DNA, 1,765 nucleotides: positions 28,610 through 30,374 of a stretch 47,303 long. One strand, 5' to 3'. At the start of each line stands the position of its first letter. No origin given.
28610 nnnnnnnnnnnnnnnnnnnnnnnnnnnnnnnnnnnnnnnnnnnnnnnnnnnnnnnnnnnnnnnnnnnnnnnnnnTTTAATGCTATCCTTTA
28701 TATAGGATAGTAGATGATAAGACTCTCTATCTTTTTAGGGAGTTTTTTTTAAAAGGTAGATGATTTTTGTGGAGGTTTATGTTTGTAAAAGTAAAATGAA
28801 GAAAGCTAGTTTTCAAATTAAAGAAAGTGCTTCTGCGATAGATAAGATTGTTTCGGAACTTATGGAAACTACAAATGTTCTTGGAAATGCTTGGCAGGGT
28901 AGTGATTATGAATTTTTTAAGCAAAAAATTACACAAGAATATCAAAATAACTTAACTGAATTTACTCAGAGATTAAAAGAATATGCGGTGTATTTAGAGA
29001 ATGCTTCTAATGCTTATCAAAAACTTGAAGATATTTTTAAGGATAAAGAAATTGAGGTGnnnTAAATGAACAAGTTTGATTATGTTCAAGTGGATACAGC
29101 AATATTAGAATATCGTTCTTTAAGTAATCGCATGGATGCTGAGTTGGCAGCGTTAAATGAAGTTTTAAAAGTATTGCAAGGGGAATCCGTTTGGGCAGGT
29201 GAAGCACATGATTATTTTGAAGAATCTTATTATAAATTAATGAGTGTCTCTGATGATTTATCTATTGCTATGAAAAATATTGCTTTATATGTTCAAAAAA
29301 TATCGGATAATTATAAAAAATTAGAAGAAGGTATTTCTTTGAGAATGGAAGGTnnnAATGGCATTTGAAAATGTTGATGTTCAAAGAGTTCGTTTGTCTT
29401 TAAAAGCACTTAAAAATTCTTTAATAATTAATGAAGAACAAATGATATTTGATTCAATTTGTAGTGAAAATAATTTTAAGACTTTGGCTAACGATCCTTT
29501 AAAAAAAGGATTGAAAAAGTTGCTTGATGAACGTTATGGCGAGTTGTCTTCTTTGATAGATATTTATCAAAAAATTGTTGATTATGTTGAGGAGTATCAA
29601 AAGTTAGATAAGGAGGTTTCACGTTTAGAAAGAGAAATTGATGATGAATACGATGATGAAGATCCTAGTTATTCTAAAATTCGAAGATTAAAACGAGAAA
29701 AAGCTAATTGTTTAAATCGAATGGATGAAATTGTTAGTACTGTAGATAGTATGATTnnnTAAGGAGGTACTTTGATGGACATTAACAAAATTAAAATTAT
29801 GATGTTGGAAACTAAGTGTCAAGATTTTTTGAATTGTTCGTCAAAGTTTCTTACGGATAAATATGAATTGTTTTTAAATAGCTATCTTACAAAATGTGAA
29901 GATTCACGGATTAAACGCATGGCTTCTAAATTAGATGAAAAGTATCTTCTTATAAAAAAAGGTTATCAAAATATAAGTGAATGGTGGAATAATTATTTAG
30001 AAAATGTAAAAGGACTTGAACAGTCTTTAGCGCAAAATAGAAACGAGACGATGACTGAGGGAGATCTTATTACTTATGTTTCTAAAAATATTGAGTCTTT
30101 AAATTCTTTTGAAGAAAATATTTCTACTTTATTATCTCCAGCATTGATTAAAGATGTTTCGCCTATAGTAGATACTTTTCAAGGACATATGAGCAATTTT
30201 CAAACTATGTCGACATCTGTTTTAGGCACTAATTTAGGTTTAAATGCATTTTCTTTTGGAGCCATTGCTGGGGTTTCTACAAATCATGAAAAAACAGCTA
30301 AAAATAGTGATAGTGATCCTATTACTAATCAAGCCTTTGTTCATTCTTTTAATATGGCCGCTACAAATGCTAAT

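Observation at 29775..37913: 2713-aa multidomain protein in the effector position of a T7SSb locus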

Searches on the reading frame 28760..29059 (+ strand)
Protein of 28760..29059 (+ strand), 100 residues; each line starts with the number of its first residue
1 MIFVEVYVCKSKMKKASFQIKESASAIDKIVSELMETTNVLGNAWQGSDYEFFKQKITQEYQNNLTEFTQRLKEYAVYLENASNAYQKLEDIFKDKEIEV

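Call 5: search_protein_families(library=pfam, proteins=[window:28760-29059:+], max_evalue=0.1)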
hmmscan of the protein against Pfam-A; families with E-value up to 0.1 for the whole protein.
window:28760-29059:+ (100 aa): 5 families
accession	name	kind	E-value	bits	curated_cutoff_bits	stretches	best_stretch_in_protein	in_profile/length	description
PF06013.18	WXG100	-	6.6e-08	33.2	27.3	1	12-90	8-85/86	Proteins of 100 residues with WXG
PF04108.17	ATG17_like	-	0.01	15.8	43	1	19-97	226-309/355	Autophagy protein ATG17-like domain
PF00261.25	Tropomyosin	-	0.021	14.7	38.6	1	22-94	139-212/242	Tropomyosin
PF19658.4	DUF6161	-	0.026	14.4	27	1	22-96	5-74/216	Family of unknown function (DUF6161)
PF03978.18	Borrelia_REV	-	0.076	13.3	27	1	6-87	19-98/181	Borrelia burgdorferi REV protein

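Call 6: search_protein_families(library=ncbifam, proteins=[window:28760-29059:+], max_evalue=0.1)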
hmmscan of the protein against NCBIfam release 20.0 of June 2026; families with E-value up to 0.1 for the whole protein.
window:28760-29059:+ (100 aa): 4 families
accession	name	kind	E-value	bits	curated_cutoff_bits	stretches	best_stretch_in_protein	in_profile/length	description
TIGR03930.1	WXG100_ESAT6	subfamily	1.8e-08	34.5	44.85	1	12-90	8-85/90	WXG100 family type VII secretion target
NF035934.1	ESAT6_2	subfamily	7.7e-06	26.1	100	1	10-93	7-89/96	pore-forming ESAT-6 family protein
TIGR04197.1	T7SS_SACOL2603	subfamily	0.0011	19.4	26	1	10-75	5-70/85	TIGR04197 family type VII secretion effector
NF009599.0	PRK13041.1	equivalog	0.006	16.5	418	1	8-77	106-175/231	superantigen-like protein SSL2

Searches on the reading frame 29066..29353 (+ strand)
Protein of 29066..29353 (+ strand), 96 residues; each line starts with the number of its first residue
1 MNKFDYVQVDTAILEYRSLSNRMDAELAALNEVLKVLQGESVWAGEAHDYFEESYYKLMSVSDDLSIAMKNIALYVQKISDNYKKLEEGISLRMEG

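Call 5: search_protein_families(library=pfam, proteins=[window:29066-29353:+], max_evalue=0.1)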
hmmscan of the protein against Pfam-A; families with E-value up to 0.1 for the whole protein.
window:29066-29353:+ (96 aa): 3 families
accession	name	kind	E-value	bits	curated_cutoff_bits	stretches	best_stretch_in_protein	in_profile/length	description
PF06013.18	WXG100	-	4.8e-06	27.2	27.3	1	4-87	4-85/86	Proteins of 100 residues with WXG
PF09267.15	Dict-STAT-coil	-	0.022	15.5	22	0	57-84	81-108/114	Dictyostelium STAT, coiled coil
PF15237.11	PTRF_SDPR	-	0.099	12.7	30.5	0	20-88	25-93/250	PTRF/SDPR family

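Call 6: search_protein_families(library=ncbifam, proteins=[window:29066-29353:+], max_evalue=0.1)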
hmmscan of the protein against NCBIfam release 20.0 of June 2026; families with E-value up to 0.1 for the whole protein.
window:29066-29353:+ (96 aa): 4 families
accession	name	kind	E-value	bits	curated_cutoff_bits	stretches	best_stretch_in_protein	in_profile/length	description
TIGR03930.1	WXG100_ESAT6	subfamily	8e-08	32.4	44.85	1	3-89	3-87/90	WXG100 family type VII secretion target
NF035934.1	ESAT6_2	subfamily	0.0031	17.7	100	1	9-91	10-90/96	pore-forming ESAT-6 family protein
TIGR04455.1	lipo_MXAN_6521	subfamily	0.039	13.6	60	0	15-52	98-135/192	MXAN_6521/LA_1396 family lipoprotein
NF040795.1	betaine_GrdH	exception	0.051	12.5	775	1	10-83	126-200/435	betaine reductase selenoprotein B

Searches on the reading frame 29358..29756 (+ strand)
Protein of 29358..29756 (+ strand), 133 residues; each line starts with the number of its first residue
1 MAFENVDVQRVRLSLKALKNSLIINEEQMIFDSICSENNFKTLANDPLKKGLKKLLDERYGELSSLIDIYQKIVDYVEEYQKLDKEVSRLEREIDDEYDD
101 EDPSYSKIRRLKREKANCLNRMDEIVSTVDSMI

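Call 5: search_protein_families(library=pfam, proteins=[window:29358-29756:+], max_evalue=0.1)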
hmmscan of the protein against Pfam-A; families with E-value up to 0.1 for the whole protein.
window:29358-29756:+ (133 aa): 7 families
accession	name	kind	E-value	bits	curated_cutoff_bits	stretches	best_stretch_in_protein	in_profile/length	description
PF13166.12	AAA_13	-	0.0058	15.8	36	1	24-126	367-464/713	AAA domain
PF04325.18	DUF465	-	0.0085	16.5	25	1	78-116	6-38/48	Protein of unknown function (DUF465)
PF17675.6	APG6_N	-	0.026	15.4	45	1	54-124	12-85/132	Apg6 coiled-coil region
PF19284.4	Arc_MA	-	0.037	14.6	28.5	0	78-129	14-60/108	Arc MA domain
PF06005.17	ZapB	-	0.044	14.7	31.5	1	71-129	11-69/71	Cell division protein ZapB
PF18595.6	Nuf2_DHR10-like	-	0.052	14.1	28.4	1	62-123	34-95/117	Nuf2, DHR10-like domain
PF06248.19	Zw10_N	-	0.072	14.1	26.3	0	49-100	9-57/93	Centromere/kinetochore Zw10 N-terminal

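Call 6: search_protein_families(library=ncbifam, proteins=[window:29358-29756:+], max_evalue=0.1)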
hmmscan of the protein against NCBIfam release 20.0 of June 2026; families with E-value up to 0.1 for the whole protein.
window:29358-29756:+ (133 aa): 1 family
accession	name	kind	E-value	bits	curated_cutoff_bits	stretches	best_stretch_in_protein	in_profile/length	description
NF009411.0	PRK12772.1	equivalog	0.029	12.8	739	1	38-123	428-513/610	fused FliR family export protein/FlhB family type III secretion system protein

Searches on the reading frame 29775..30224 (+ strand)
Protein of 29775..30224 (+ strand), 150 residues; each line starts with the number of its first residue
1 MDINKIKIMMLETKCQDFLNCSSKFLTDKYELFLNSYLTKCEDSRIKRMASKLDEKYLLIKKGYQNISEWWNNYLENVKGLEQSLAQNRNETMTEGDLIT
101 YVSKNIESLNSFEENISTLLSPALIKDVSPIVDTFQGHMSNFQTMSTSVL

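Call 88: search_protein_families(library=pfam, alignment_id=A10, max_evalue=1)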
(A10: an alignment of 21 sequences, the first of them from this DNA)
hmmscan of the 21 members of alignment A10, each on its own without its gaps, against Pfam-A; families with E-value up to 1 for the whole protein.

A. member 1, seq(150 aa): 2 families
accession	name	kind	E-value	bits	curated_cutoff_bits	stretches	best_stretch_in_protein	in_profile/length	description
PF11594.13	Med28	-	0.072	14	29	1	12-71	37-99/102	Mediator complex subunit 28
PF10093.14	EarP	-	0.091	12.3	25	1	28-102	297-367/372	Elongation-Factor P (EF-P) rhamnosyltransferase EarP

B. families by the number of members that match (of 21 scanned): 53 families (the first 25 are shown)
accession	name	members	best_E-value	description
PF03961.19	FapA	2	0.028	Flagellar Assembly Protein A beta solenoid domain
PF08651.15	DASH_Duo1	1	0.00074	DASH complex subunit Duo1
PF17407.7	Nrap_D6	1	0.0019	Nrap protein domain 6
PF12614.13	RRF_GI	1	0.0027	Ribosome recycling factor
PF13949.11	ALIX_LYPXL_bnd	1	0.0076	ALIX V-shaped domain binding to HIV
PF18945.5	VipB_2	1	0.01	EvpB/VC_A0108, tail sheath gpW/gp25-like domain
PF22910.1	EDR4-like_1st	1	0.012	Enhanced disease resistance 4-like, N-terminal domain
PF00946.24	Mononeg_RNA_pol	1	0.012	Mononegavirales RNA dependent RNA polymerase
PF21588.3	AP5B1_middle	1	0.012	AP5B1, middle domain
PF09177.16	STX6_10_61_N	1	0.013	Syntaxin 6/10/61, N-terminal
PF04934.19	Med6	1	0.014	MED6 mediator sub complex component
PF24799.1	Paxt-1_C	1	0.015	Partner of xrn-2 protein 1-like, C-terminal domain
PF25034.1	Spectrin_SYNE1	1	0.016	Nesprin-1, spectrin repeats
PF12018.13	FAP206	1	0.018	Domain of unknown function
PF04108.17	ATG17_like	1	0.021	Autophagy protein ATG17-like domain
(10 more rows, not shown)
